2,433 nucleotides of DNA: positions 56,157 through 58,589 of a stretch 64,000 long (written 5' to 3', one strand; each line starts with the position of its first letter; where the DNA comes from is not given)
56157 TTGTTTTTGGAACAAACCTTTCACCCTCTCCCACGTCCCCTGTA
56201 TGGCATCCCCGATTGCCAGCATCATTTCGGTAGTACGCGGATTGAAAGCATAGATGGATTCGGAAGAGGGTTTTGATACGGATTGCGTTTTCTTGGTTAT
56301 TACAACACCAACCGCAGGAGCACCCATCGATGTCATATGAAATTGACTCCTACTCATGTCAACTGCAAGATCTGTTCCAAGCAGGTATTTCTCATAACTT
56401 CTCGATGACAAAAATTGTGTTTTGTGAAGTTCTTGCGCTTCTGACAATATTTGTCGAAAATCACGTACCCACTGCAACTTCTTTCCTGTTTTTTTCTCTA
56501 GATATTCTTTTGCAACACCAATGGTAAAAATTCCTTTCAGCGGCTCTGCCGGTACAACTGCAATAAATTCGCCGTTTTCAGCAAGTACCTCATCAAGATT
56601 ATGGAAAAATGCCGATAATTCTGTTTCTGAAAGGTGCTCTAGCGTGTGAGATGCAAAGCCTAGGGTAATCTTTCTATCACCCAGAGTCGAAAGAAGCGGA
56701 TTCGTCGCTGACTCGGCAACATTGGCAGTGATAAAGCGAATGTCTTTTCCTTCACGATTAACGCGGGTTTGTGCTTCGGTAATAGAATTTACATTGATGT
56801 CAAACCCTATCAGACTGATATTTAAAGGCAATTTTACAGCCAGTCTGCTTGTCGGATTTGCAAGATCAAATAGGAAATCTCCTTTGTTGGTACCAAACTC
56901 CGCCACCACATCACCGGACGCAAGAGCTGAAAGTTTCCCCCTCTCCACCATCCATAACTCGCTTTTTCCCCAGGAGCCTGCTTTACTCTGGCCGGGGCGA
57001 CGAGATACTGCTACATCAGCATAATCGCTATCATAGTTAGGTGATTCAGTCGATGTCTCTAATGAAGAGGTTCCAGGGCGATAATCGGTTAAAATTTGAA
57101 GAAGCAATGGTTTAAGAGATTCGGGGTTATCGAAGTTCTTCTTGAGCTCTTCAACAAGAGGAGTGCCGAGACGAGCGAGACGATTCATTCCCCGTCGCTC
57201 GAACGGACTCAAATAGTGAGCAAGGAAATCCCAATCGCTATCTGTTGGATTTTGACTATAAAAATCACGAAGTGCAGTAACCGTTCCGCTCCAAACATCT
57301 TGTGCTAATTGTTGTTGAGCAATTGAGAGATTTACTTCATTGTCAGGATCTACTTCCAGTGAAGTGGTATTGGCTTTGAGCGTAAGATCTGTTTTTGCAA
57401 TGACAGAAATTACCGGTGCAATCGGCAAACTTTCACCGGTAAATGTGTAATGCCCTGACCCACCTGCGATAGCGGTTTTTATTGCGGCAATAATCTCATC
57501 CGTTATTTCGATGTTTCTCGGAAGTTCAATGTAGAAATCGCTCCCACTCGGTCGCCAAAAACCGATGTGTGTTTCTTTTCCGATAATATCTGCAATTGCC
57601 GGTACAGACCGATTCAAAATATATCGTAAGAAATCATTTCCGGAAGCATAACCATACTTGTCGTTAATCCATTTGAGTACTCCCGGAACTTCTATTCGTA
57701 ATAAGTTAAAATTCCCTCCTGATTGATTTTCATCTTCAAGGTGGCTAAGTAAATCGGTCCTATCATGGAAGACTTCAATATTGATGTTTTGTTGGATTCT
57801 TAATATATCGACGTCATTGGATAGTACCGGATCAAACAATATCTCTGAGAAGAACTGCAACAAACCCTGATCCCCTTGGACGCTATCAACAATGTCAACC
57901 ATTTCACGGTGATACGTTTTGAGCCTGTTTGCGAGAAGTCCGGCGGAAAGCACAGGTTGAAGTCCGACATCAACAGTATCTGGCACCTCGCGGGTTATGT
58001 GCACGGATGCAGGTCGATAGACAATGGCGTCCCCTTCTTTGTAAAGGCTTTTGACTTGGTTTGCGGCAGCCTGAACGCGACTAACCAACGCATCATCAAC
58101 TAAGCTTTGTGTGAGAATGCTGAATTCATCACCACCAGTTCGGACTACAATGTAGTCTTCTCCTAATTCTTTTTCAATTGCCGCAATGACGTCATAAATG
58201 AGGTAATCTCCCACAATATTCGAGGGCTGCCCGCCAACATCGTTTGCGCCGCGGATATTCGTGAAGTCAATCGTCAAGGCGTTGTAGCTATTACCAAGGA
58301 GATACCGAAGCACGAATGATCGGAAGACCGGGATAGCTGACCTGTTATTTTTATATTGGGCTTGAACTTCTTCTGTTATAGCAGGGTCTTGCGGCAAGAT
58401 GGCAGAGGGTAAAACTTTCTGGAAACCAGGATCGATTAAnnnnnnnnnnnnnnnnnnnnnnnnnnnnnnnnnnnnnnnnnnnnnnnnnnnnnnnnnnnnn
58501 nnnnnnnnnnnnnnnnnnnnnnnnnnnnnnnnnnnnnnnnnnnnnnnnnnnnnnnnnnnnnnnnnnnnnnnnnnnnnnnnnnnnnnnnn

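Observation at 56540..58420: Canonical GGDEF domain followed by a degenerate GGDEF-like copy and a methyltransferase-like domain inside the giant envelope protein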

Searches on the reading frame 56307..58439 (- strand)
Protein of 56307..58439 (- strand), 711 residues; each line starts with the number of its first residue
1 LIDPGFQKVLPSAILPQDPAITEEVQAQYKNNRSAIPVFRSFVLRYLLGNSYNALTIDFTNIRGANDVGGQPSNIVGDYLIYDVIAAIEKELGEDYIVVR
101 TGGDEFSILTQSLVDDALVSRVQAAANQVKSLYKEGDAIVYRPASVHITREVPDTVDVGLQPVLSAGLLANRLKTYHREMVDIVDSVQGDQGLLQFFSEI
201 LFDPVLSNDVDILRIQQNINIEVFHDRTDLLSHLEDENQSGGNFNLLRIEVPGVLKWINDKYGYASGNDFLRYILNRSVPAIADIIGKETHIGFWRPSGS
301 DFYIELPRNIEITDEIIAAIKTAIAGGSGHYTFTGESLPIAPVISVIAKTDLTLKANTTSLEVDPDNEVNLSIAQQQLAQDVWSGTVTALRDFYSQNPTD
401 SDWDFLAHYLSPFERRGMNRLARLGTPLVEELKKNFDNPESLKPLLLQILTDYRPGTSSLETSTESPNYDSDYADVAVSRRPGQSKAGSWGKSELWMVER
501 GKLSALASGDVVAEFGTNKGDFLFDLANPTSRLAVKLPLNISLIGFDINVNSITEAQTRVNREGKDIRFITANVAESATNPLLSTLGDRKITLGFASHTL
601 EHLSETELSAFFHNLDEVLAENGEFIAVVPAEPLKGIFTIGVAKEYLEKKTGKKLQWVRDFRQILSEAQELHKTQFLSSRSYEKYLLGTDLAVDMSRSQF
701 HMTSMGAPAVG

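Call 20: search_protein_representatives(protein=window:56307-58439:-)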
Query: 711 residues. Proteins with E-value up to 0.001 (for the whole library): 59; up to 1e-10: 26; up to 1e-30: 5. The best 59 are listed.
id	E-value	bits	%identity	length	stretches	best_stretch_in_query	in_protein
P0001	1.7e-95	337.3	45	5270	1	1-439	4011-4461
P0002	6.2e-50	186.7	57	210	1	50-230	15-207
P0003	9.3e-40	153.1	51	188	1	502-668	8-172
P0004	4.3e-37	144.3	33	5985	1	30-426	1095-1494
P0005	1.5e-34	135.9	33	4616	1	33-426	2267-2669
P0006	4.7e-29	117.7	28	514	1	31-438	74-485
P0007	2.4e-28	115.4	32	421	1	164-440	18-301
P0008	9.0e-28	113.5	31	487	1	36-440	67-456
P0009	1.1e-27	113.3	31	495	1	2-434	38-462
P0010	6.4e-27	110.7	30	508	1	4-430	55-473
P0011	4.1e-26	108.0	29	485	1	32-439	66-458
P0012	9.4e-26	106.8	30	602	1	1-441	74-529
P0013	4.9e-25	104.5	31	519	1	5-427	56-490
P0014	5.7e-24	100.9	32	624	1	28-339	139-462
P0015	2.7e-21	92.1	31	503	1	8-424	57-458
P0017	2.6e-18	82.2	26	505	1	28-424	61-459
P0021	1.9e-12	62.9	26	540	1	30-430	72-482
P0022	2.3e-12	62.6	31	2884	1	2-427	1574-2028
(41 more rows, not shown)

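Call 30: find_encoding_contigs(protein=P0009, flank=8000, max_places=4)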
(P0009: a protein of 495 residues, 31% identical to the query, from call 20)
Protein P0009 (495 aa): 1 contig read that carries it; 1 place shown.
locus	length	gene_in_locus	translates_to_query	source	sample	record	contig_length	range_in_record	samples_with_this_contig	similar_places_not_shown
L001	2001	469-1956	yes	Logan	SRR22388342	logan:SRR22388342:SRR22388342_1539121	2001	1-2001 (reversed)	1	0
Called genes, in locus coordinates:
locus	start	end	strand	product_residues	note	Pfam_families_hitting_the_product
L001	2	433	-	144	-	?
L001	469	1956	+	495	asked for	PF00990:GGDEF (weak)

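Call 34: find_encoding_contigs(protein=P0012, flank=8000, max_places=3)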
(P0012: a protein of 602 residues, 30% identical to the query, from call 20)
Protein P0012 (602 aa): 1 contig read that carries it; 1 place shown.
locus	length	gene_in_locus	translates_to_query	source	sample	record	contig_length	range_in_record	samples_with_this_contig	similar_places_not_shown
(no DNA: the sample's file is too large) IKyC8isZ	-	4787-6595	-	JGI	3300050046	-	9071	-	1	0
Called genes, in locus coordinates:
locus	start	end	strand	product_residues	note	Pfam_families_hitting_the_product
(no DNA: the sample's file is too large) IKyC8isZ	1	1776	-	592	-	?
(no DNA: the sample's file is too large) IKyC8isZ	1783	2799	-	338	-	PF13310:Virulence_RhuM, PF02661:Fic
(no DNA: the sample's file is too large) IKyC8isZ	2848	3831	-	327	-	PF02912:Phe_tRNA-synt_N, PF01409:tRNA-synt_2d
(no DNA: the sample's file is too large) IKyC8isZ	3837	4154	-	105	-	-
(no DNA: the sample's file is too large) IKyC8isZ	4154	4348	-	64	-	-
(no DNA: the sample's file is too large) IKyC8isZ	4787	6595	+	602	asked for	-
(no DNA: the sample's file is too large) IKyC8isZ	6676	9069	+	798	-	?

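Call 35: find_encoding_contigs(protein=P0010, flank=8000, max_places=3)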
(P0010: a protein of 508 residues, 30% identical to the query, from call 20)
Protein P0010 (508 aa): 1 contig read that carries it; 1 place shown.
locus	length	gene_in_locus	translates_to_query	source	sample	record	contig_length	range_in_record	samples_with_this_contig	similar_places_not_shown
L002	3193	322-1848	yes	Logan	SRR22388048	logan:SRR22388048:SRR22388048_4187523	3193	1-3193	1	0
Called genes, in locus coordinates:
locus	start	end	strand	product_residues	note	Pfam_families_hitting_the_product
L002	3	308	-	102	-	?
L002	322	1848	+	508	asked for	PF00990:GGDEF (faint)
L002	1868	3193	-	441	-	?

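Call 38: search_protein_families(library=pfam, proteins=[P0005, P0022], max_evalue=0.01)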
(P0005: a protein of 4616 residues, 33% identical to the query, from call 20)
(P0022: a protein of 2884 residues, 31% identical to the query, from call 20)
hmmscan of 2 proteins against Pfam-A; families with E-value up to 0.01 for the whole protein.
P0005 (4616 aa): 2 families
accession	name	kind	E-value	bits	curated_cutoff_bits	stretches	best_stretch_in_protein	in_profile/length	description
PF02557.22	VanY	-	1.7e-08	34.7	25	1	724-817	11-115/132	D-alanyl-D-alanine carboxypeptidase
PF00990.26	GGDEF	-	0.00085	19.6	23.8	0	2311-2368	54-115/161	Diguanylate cyclase, GGDEF domain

P0022 (2884 aa): 1 family
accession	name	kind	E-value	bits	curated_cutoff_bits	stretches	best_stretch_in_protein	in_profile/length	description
PF03962.21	Mnd1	-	0.0016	19.1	23.5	1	1754-1797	8-50/60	Mnd1 HTH domain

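Call 60: find_encoding_contigs(protein=P0013, flank=6000, max_places=3)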
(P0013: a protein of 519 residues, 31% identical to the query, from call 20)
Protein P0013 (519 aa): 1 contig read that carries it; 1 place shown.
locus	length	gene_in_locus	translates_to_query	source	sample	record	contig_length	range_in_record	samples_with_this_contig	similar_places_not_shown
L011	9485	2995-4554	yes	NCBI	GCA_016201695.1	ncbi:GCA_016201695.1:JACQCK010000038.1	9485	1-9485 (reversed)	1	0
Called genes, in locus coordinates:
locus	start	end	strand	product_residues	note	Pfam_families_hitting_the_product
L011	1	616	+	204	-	PF00300:His_Phos_1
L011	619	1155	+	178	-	-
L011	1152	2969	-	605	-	PF00456:Transketolase_N, PF13292:DXP_synthase_N, PF02779:Transket_pyr, PF02780:Transketolase_C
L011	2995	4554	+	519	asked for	PF00990:GGDEF (faint)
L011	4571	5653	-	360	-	PF00579:tRNA-synt_1b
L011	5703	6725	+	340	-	PF00579:tRNA-synt_1b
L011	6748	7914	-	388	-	PF01702:TGT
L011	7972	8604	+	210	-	PF01712:dNK, PF13238:AAA_18, PF13521:AAA_28 (weak)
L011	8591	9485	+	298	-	PF01467:CTP_transf_like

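Call 61: find_encoding_contigs(protein=P0017, flank=6000, max_places=3)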
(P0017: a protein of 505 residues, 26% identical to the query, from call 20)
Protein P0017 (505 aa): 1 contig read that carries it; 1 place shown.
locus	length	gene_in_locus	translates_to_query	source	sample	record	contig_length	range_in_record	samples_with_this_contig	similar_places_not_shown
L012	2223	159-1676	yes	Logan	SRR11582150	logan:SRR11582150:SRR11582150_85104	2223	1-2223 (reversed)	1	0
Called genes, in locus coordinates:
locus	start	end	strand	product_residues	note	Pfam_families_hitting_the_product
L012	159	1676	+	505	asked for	-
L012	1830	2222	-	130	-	?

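Call 62: find_encoding_contigs(protein=P0021, flank=6000, max_places=3)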
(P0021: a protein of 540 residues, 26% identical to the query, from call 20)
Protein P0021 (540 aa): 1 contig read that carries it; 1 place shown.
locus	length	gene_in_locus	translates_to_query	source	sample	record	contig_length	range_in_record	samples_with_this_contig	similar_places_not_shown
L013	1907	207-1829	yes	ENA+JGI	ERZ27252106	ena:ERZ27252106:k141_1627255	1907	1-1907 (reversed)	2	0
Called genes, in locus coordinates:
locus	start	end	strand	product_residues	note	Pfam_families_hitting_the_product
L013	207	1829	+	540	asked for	-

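Call 68: search_protein_families(library=padloc, proteins=[P0009, P0008], max_evalue=0.1)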
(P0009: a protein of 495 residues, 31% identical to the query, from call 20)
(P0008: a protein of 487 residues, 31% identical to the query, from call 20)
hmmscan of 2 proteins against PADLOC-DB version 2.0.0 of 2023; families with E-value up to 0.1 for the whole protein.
P0009 (495 aa): 0 families

P0008 (487 aa): 0 families
